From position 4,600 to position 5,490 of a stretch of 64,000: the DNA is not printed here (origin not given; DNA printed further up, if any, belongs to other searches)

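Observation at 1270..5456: Kinase-associated ECF sigma factor, its cognate Ser/Thr kinase and a PPP phosphatase, divergent from the 8-gene operon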

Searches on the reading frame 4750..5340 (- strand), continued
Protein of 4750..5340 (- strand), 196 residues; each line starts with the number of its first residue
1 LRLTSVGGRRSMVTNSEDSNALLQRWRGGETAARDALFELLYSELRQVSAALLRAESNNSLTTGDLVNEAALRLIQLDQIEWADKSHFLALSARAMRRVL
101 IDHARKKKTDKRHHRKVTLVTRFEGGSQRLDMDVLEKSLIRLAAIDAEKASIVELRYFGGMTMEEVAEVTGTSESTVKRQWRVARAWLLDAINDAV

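Call 61: find_encoding_contigs(protein=P0001, flank=3000, max_places=3)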
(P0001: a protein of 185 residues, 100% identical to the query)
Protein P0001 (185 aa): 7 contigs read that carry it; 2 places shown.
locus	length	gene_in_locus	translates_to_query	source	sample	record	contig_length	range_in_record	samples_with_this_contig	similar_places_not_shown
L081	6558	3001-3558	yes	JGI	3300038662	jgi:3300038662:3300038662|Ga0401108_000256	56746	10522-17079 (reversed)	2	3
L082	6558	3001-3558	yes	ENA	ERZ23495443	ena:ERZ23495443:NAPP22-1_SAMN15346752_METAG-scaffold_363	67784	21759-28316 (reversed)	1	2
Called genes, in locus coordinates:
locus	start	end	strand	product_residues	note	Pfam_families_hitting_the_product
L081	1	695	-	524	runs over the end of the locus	PF13240:Zn_Ribbon_1 (weak), PF00069:Pkinase, PF07714:PK_Tyr_Ser-Thr, PF17667:Pkinase_fungal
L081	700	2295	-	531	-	-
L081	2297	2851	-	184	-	-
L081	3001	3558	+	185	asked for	PF07638:Sigma70_ECF, PF04545:Sigma70_r4, PF08281:Sigma70_r4_2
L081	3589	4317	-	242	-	PF00149:Metallophos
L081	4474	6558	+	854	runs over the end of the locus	PF00069:Pkinase, PF07714:PK_Tyr_Ser-Thr, PF01636:APH (faint), PF03109:ABC1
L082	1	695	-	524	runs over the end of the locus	PF13240:Zn_Ribbon_1 (weak), PF00069:Pkinase, PF07714:PK_Tyr_Ser-Thr, PF17667:Pkinase_fungal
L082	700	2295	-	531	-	-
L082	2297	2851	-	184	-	-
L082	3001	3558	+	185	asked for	PF07638:Sigma70_ECF, PF04545:Sigma70_r4, PF08281:Sigma70_r4_2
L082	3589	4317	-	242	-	PF00149:Metallophos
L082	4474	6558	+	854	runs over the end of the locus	PF00069:Pkinase, PF07714:PK_Tyr_Ser-Thr, PF01636:APH (faint), PF03109:ABC1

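Call 80: find_encoding_contigs(protein=P0002, flank=6000, max_places=2)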
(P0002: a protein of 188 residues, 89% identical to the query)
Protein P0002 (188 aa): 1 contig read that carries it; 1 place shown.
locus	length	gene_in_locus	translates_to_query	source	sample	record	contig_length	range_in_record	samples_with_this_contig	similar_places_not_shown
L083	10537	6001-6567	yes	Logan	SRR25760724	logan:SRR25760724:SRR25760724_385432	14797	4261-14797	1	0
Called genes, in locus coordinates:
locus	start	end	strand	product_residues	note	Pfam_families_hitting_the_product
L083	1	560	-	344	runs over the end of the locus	PF00112:Peptidase_C1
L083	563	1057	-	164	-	-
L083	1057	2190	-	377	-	PF00498:FHA (weak)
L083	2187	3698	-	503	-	PF00069:Pkinase, PF07714:PK_Tyr_Ser-Thr, PF17667:Pkinase_fungal (weak)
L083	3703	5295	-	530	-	-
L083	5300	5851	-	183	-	-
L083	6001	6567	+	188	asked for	PF07638:Sigma70_ECF, PF04545:Sigma70_r4, PF08281:Sigma70_r4_2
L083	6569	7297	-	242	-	PF00149:Metallophos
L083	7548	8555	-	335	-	PF00106:adh_short, PF08659:KR, PF13561:adh_short_C2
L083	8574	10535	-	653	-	?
